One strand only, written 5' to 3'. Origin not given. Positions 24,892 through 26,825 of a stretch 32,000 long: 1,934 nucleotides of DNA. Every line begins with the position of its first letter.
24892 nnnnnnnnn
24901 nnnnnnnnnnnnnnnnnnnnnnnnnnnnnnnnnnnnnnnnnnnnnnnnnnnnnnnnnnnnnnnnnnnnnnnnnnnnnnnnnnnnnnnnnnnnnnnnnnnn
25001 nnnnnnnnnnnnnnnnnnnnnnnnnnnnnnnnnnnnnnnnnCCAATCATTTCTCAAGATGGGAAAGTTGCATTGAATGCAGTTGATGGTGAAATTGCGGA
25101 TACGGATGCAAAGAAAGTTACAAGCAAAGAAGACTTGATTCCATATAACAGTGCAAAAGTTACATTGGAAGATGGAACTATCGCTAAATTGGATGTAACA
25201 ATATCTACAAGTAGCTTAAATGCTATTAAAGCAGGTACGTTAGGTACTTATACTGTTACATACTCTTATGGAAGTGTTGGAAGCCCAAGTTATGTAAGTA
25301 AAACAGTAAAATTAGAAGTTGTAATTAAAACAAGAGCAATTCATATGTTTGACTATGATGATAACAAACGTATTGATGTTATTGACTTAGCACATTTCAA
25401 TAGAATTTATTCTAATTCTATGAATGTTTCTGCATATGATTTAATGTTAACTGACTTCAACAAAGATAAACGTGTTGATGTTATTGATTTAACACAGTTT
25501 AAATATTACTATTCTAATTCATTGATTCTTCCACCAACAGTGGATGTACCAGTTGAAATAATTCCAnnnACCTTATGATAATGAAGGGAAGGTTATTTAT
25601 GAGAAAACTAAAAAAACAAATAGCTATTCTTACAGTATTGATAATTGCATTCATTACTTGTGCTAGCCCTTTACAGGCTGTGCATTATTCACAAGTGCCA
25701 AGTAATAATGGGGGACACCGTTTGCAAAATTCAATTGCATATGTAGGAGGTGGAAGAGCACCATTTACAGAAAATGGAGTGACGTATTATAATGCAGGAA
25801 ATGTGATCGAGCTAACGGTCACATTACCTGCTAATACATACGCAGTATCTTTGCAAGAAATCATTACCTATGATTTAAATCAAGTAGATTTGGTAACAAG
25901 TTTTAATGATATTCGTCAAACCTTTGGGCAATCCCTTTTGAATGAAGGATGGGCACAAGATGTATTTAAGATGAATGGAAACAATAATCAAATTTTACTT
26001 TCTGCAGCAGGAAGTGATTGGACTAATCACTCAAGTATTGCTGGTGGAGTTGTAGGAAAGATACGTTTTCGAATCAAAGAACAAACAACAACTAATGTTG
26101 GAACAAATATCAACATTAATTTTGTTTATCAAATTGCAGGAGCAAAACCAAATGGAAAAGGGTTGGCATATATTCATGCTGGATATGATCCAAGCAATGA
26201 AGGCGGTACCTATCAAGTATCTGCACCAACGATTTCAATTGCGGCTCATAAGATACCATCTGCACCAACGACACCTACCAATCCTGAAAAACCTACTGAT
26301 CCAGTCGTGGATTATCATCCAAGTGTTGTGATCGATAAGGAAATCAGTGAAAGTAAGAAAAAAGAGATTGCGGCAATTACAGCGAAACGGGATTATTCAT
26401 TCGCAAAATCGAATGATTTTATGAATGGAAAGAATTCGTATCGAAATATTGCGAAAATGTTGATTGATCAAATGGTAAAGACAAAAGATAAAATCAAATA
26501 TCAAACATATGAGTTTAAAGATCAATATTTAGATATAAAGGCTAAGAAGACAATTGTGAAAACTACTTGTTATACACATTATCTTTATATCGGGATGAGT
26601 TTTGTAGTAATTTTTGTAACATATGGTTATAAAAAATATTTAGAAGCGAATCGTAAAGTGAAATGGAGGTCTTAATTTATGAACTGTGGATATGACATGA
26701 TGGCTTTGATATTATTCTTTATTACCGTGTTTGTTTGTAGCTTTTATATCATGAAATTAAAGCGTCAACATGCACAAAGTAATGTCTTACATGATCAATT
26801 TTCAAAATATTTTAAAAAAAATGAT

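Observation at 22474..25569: One polypeptide carries both a cohesin-like and a dockerin-like module: candidate adaptor or chain extender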

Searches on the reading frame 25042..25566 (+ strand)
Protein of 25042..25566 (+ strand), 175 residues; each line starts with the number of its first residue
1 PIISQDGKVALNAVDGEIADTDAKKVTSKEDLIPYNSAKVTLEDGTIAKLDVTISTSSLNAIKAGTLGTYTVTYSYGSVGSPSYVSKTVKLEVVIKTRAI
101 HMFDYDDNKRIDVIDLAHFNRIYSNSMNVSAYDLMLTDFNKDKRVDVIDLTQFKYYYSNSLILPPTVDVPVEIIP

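Call 49: search_solved_structures(query=A4, max_evalue=1, show_alignments=2)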
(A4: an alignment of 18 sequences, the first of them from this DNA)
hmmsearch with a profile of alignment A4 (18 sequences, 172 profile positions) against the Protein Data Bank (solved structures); distinct sequences matched with E-value up to 1: 98 (the best 60 are shown).
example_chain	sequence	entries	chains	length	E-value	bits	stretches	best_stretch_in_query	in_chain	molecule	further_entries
8x39_A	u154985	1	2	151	8.9e-11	44.9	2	104-161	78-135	Serine protease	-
8x3a_A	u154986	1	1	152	9.2e-11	44.8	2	104-161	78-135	Serine protease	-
9qf9_A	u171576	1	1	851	6.2e-06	29.1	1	93-158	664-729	Ruminococcus bromii Amy16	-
2vn5_B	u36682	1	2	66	1.9e-05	27.6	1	104-159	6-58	ENDOGLUCANASE A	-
2vn6_B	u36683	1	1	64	6.1e-05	25.9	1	104-157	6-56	ENDOGLUCANASE A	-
4fl4_A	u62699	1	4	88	0.00016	24.5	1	97-159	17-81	Glycoside hydrolase family 9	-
8zvk_A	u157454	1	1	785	0.00019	24.3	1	101-157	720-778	AaBgIC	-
4dh2_B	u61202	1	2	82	0.00031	23.6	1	101-158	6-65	Dockerin type 1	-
1daq_A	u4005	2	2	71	0.00032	23.6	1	104-165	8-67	ENDOGLUCANASE SS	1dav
2mte_A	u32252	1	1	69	0.00032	23.5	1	104-165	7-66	Cellulose 1,4-beta-cellobiosidase (reducing end) CelS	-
5nrm_B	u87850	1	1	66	0.00044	23.1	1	104-157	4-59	DocCel5: Type I dockerin repeat domain from A. cellulolyticus family 5 endoglucanase WP_01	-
9k6m_A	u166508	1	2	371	0.0012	21.7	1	87-161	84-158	EF-hand domain-containing protein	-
5nrk_B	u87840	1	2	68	0.0012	21.6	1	104-157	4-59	DocCel5: Type I dockerin repeat domain from A. cellulolyticus family 5 endoglucanase WP_01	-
1a2x_A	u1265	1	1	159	0.0016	21.2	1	100-148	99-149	TROPONIN C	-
6ui4_B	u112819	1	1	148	0.0021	20.9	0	98-152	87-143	Calmodulin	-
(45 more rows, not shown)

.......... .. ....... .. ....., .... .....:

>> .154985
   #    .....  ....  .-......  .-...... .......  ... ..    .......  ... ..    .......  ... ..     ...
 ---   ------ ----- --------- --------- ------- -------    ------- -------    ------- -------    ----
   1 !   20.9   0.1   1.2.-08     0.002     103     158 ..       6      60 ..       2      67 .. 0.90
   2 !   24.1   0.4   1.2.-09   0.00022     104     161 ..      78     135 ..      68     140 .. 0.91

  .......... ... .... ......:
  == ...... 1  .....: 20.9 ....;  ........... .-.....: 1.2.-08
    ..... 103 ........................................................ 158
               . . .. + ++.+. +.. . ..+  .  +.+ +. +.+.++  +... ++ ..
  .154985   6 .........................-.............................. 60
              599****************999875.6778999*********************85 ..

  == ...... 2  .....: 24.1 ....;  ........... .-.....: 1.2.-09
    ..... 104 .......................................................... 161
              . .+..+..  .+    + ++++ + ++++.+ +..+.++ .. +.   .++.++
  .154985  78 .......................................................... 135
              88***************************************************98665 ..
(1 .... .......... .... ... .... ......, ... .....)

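Call 55: predict_structure(alignment_id=A5)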
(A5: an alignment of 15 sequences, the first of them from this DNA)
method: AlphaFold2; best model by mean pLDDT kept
length: 175 residues; sequences in the alignment: 15
mean_pLDDT: 95.4   pTM: 0.75
mean pLDDT of the five models: 95.4, 95.3, 95.0, 94.6, 94.3
residues with pLDDT >= 90: 170; 70-90: 5; 50-70: 0; < 50: 0
segments of 3 or more residues with pLDDT < 50: none
pLDDT, mean of each block of 10 residues (from residue 1): 96 97 97 97 96 98 97 97 97 95 94 96 89 95 94 97 94 91
secondary structure, 60 per line:
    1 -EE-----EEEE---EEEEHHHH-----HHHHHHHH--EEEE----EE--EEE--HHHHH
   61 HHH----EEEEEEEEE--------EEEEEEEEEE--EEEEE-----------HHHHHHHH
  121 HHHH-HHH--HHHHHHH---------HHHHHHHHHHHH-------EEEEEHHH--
elements in order: E9-12 E16-19 H20-23 H29-36 E39-42 E51-53 H56-63 E68-76 E85-94 E97-101 H113-124 H131-137 H147-158 E166-170

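Call 58: fold_search(model_id=the predicted structure, library=pdb)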
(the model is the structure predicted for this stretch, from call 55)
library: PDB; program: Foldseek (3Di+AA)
matches with E <= 10: 633; with E <= 0.001: 0
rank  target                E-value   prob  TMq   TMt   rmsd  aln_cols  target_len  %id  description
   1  4mb3                  1.2e-03  1.00  0.35  0.13   5.1       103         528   18  Crystal structure of E153Q mutant of cold-adapted chitinase from Moritella marina (released 2014-03-19)
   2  9fbo_A                1.6e-03  1.00  0.32  0.14   6.0       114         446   17  Deletion mutant of chitinase MmChi60 (released 2025-05-28)
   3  4hmc                  1.8e-03  1.00  0.34  0.13   3.8        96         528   18  Crystal structure of cold-adapted chitinase from Moritella marina (released 2013-05-01)
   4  4l3a_B                1.7e-02  0.98  0.32  0.16   4.1        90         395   23  Crystal structure of Internalin K (InlK) from Listeria monocytogenes (released 2013-08-28)
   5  7nit_C                2.1e-02  0.90  0.29  0.05   9.7       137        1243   14  X-ray structure of a multidomain BbgIII from Bifidobacterium bifidum (released 2021-12-22)
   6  7nit_A                2.7e-02  0.87  0.29  0.05   9.8       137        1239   14  X-ray structure of a multidomain BbgIII from Bifidobacterium bifidum (released 2021-12-22)
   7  7nit_D                3.5e-02  0.90  0.29  0.05   6.8       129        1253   14  X-ray structure of a multidomain BbgIII from Bifidobacterium bifidum (released 2021-12-22)
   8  7jrl                  6.1e-02  0.97  0.34  0.14   5.8       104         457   17  The structure of CBM51-2 in complex with GlcNAc and INT domains from Clostridium perfringens ZmpB (released 2021-02-03)
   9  8zdm_2                6.9e-02  0.77  0.26  0.14   5.0       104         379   16  Cryo-EM structure of Mycobacteriophage Douge genome-free vertex (gp8) (released 2025-07-16)
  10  9g93_L                7.9e-02  0.91  0.30  0.54   5.0        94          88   17  CryoET structure of the in vitro grown Bacillus anthracis Sap S-layer (released 2024-12-18)
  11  9g93_I                7.9e-02  0.89  0.31  0.16   5.4       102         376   18  CryoET structure of the in vitro grown Bacillus anthracis Sap S-layer (released 2024-12-18)
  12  8zdk_1                1.2e-01  0.60  0.27  0.14  10.8       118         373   18  Cryo-EM structure of Mycobacteriophage Douge genome-packed vertex (gp8 and gp113) (released 2025-07-16)
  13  6bwn                  1.5e-01  0.51  0.29  0.26   7.1       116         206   13  Crystal Structure of Mouse Protocadherin-15 EC6-7 (released 2018-12-19)
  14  8rx2_D                1.7e-01  0.80  0.30  0.30   5.1        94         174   17  Domains 1 and 2 of Sap S-layer protein from Bacillus anthracis (released 2024-11-20)
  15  8zdk_6                1.7e-01  0.30  0.23  0.12  11.7       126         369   16  Cryo-EM structure of Mycobacteriophage Douge genome-packed vertex (gp8 and gp113) (released 2025-07-16)
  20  8x39_A                2.3e-01  0.98  0.29  0.36   2.4        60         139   27  Crystal structure of cellulosomal double-dockerin module of Clo1313_0689 from Clostridium thermocellum (released 2024-04-03)
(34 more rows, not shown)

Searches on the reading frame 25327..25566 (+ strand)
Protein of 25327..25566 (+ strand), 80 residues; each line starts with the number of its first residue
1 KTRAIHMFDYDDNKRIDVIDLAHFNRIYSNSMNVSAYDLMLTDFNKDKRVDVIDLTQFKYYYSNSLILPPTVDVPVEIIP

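Call 13: search_solved_structures(query=window:25327-25566:+, max_evalue=10, show_alignments=5)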
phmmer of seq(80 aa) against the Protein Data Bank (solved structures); distinct sequences matched with E-value up to 10: 6.
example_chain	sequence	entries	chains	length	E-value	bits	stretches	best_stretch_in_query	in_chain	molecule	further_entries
1orv_A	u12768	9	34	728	0.3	14.9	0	35-73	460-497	dipeptidyl peptidase IV | Dipeptidyl peptidase 4 | Dipeptidyl peptidase 4 soluble form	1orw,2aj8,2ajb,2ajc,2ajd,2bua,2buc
5lls_A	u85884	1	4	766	0.34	14.7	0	35-73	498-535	Dipeptidyl peptidase 4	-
8y2y_A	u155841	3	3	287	0.41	14.4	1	8-63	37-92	mRNA-capping enzyme regulatory subunit OPG124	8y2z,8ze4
2vdw_B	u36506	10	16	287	0.46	14.3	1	8-64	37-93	MRNA-CAPPING ENZYME SMALL SUBUNIT | MRNA-CAPPING ENZYME REGULATORY SUBUNIT | Small subunit of mRNA capping enzyme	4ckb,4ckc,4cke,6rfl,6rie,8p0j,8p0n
8jed_B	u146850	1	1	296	0.58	14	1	8-63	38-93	mRNA-capping enzyme regulatory subunit OPG124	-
9qfa_A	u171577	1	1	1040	1.5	12.7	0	39-73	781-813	Ruminococcus bromii Amy12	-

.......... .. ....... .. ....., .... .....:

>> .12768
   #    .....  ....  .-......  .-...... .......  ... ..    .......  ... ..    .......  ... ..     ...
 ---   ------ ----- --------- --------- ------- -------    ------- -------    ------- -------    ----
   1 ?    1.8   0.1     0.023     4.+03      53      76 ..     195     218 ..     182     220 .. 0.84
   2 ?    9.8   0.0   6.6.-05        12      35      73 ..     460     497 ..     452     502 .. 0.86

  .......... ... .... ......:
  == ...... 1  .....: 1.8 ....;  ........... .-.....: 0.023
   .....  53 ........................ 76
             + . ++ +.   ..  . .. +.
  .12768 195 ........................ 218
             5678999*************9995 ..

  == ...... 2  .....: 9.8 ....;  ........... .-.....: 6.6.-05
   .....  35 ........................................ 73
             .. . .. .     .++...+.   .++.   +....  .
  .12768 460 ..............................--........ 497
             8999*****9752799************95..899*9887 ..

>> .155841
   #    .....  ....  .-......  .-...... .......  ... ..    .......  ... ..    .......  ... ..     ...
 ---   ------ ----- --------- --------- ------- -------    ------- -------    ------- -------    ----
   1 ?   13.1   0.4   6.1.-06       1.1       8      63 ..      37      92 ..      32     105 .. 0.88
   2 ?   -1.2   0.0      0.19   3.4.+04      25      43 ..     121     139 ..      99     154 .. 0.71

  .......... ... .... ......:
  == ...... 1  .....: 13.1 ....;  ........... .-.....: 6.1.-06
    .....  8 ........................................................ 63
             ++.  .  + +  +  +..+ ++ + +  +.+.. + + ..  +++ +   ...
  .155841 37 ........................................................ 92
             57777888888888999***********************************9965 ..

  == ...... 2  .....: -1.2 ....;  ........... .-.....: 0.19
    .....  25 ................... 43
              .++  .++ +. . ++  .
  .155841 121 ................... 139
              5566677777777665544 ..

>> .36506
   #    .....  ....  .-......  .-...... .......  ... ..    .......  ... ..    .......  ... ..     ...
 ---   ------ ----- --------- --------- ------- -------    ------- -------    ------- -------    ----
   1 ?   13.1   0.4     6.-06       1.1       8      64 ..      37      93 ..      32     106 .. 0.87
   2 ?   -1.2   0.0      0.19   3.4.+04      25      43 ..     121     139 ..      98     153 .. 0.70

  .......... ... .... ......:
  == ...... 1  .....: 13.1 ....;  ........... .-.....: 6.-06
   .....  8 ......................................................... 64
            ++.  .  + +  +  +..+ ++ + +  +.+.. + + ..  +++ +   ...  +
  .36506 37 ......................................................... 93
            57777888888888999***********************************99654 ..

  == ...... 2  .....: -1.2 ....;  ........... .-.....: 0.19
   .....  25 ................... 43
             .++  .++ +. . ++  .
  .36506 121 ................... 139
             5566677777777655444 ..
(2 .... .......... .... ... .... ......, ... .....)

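Call 65: find_homologous_proteins(query=A7, max_evalue=0.001)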
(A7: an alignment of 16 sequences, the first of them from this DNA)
Query A7 (16 sequences) (79 aa, profile of the alignment): 1 proteins with E <= 0.001 among 506 candidates.
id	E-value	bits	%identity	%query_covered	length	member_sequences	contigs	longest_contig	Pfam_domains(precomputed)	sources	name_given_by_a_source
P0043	1.3e-18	84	34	90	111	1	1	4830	PF00404.25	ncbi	ncbi:MAG: dockerin type I repeat-containing protein [Coprobacillaceae bacterium]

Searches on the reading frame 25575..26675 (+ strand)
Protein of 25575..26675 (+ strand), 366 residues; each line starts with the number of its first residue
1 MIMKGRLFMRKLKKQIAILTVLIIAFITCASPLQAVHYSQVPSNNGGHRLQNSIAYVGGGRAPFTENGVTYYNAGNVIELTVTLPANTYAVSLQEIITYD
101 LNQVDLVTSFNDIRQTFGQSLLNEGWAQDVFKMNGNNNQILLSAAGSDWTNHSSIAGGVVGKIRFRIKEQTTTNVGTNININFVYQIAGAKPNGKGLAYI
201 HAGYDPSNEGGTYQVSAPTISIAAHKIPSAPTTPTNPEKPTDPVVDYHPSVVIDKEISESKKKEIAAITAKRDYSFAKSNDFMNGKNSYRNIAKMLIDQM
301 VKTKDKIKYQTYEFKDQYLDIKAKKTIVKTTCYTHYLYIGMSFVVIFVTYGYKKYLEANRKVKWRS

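Call 4: search_protein_families(library=pfam, proteins=[window:25575-26675:+], max_evalue=1)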
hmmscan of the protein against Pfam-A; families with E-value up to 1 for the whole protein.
window:25575-26675:+ (366 aa): 3 families
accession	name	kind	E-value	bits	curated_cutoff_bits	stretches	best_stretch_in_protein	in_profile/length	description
PF00963.24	Cohesin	-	0.014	16.1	24.1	1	70-181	9-114/139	Cohesin domain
PF04167.18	DUF402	-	0.047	14.3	23.9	1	270-323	9-54/68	Protein of unknown function (DUF402)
PF22429.2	HutF_N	-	0.11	12.7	25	1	118-130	7-19/45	Formimidoylglutamate deiminase HutF, N-terminal domain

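Call 8: search_protein_families(library=ncbifam, proteins=[window:25575-26675:+], max_evalue=1)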
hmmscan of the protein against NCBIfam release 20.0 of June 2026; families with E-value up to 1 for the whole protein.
window:25575-26675:+ (366 aa): 2 families
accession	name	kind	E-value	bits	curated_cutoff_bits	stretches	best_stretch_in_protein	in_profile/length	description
NF052420.1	translocon_SseD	equivalog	0.055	13.6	130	1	106-163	4-61/152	type III secretion system translocon protein SseD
TIGR04210.1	bunya_NSm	equivalog_domain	0.39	10.5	28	1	298-357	28-88/173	bunyavirus nonstructural protein NSm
